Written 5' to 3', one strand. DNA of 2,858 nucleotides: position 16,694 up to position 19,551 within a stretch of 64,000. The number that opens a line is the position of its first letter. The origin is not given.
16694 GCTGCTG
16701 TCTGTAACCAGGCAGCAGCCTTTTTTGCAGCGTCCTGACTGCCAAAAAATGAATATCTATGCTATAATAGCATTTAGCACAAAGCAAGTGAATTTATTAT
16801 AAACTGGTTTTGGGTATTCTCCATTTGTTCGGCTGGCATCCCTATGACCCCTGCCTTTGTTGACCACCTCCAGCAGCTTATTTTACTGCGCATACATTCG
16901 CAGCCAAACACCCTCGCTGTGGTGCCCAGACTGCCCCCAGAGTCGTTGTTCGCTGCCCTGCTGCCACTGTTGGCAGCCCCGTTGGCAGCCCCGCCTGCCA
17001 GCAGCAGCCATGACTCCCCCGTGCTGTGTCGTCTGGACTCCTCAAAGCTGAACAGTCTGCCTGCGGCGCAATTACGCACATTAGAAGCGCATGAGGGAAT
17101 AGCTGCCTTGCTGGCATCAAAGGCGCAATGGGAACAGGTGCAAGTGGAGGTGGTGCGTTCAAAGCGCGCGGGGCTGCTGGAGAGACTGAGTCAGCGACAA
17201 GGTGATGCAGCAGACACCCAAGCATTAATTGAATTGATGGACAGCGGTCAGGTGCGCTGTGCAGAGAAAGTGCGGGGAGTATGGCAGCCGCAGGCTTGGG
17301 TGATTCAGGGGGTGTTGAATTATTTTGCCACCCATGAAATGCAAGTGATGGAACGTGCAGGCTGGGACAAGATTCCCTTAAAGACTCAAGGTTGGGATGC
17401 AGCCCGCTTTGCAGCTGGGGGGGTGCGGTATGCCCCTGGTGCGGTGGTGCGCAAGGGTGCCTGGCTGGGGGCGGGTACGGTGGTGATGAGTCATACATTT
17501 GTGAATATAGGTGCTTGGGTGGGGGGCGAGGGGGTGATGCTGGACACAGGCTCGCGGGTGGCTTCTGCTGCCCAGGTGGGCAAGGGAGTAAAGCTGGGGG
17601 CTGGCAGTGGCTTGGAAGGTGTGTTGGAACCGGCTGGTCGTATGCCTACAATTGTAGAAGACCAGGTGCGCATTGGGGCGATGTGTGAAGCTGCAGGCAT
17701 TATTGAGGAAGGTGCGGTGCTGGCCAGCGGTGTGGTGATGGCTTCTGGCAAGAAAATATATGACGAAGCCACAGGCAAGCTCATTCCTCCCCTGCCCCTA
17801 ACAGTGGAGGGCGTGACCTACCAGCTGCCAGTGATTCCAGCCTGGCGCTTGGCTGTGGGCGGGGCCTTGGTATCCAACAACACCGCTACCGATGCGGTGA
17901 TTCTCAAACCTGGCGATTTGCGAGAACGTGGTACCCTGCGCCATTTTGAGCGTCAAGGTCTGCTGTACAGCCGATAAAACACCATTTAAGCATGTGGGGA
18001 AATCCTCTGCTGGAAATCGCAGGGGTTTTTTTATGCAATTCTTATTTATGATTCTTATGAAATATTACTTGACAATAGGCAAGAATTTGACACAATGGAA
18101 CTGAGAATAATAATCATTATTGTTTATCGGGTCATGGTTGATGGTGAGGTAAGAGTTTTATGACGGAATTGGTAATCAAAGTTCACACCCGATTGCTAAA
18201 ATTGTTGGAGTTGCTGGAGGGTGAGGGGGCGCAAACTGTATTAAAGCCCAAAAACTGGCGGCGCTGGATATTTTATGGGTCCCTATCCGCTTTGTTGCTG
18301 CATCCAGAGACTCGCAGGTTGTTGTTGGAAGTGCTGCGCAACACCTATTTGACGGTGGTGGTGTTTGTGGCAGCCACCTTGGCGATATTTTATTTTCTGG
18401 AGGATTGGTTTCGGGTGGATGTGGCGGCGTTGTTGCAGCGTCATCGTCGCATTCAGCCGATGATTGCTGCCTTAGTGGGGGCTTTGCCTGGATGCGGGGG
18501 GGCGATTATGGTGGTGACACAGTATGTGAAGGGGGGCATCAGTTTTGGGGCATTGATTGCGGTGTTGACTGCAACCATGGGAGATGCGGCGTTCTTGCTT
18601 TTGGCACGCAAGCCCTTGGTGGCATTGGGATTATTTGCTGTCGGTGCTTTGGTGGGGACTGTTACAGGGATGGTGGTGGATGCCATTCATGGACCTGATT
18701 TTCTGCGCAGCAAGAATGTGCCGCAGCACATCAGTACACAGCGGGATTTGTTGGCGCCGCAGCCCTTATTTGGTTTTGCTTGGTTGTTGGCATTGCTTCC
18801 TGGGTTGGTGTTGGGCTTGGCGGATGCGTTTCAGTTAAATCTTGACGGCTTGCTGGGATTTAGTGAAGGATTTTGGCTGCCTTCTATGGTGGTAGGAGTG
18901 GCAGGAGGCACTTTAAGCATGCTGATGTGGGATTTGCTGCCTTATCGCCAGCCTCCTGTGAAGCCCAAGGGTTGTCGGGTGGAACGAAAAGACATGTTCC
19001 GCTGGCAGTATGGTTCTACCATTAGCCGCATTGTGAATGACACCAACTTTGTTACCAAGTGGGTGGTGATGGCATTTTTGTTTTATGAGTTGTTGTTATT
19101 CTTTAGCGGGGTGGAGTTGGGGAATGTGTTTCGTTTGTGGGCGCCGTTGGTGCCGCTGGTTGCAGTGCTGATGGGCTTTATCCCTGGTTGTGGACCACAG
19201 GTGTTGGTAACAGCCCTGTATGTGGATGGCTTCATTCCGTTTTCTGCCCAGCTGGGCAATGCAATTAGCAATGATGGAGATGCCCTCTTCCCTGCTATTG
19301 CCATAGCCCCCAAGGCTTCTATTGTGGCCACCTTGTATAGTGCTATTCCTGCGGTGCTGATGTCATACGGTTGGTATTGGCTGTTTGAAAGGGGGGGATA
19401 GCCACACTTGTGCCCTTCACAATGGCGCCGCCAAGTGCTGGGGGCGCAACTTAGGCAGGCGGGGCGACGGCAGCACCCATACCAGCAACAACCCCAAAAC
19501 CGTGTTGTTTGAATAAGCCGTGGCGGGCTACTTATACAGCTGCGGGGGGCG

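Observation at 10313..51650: Cassette-packaged RCC1 lipoprotein arrays built on a reiterated terminator-promoter-RBS element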

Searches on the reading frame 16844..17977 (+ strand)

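Call 11: search_protein_families(library=pfam, proteins=[window:16844-17977:+])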
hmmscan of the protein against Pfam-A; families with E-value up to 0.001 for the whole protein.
window:16844-17977:+ (377 aa): 2 families
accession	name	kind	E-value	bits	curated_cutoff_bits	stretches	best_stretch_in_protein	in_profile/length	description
PF00132.30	Hexapep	-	1e-07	31.8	27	0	228-258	5-35/36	Bacterial transferase hexapeptide (six repeats)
PF14805.11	THDPS_N_2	-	4.1e-07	30.5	25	1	126-161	30-65/67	Tetrahydrodipicolinate N-succinyltransferase N-terminal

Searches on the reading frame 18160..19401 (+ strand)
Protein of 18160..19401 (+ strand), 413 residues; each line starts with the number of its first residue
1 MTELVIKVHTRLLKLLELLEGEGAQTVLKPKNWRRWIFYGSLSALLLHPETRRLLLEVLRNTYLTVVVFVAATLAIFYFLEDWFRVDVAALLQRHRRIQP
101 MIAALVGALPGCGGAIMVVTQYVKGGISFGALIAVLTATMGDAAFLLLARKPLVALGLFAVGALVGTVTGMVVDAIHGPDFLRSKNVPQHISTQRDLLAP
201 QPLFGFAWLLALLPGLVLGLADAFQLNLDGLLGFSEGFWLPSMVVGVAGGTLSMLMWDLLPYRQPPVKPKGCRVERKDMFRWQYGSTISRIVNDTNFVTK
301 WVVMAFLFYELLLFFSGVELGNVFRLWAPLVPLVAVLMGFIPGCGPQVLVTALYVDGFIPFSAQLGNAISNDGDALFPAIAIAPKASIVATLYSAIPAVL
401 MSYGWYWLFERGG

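Call 11: search_protein_families(library=pfam, proteins=[window:18160-19401:+])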
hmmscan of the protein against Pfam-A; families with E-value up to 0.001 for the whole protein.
window:18160-19401:+ (413 aa): 1 family
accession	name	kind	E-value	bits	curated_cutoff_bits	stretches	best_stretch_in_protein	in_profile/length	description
PF11449.14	ArsP_2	-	2.1e-123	412.5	32.5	1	50-409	1-359/359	Putative, 10TM heavy-metal exporter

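Call 32: find_homologous_proteins(query=window:18160-19401:+, max_evalue=1e-60)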
Query window:18160-19401:+ (413 aa): 6825 proteins with E <= 1e-60 among 8000 candidates; the best 120 are listed.
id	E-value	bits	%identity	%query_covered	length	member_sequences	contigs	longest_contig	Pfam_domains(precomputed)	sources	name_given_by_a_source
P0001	2.9e-270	915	100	100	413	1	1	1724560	PF11449.15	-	-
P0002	2.4e-168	579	67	94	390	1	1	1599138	PF11449.15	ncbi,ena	-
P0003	1.7e-120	421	49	72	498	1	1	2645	PF11449.15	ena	-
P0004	3.1e-113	397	56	87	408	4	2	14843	PF11449.15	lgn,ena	-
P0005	4.4e-113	397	52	88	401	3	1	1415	PF11449.15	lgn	-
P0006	5.7e-113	396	54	88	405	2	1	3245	PF11449.15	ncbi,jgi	ncbi:MAG: putative manganese transporter [Alphaproteobacteria bacterium]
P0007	6.0e-113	396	56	87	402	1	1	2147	PF11449.15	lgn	-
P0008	3.5e-112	394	55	87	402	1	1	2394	PF11449.15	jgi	-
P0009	5.3e-112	393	53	87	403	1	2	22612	PF11449.15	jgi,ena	-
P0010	9.3e-112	392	53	87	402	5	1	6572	PF11449.15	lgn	-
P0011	1.0e-111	392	53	88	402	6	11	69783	PF11449.15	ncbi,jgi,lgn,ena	-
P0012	2.5e-111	391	52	92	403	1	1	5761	PF11449.15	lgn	-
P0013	2.6e-111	391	52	88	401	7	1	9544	PF11449.15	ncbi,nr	ncbi:MAG: putative manganese transporter [Pseudomonadota bacterium]|nr:putative manganese transporte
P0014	3.4e-111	391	52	87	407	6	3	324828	PF11449.15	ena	-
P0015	3.5e-111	390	54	87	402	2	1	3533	PF11449.15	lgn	-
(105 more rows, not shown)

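Call 62: find_encoding_contigs(protein=P0002, flank=1000, max_places=3)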
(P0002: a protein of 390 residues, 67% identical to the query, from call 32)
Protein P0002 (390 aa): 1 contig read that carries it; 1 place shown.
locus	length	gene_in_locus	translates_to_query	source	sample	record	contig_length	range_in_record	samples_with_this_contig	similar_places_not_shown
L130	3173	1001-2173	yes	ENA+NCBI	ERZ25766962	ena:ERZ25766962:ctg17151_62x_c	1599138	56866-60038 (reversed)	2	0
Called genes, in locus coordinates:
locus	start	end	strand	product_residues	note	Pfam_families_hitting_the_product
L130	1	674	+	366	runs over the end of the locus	PF14805:THDPS_N_2, PF00132:Hexapep (faint)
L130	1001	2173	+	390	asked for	PF11449:ArsP_2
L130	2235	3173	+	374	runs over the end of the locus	PF00890:FAD_binding_2 (faint), PF01266:DAO, PF13450:NAD_binding_8 (faint)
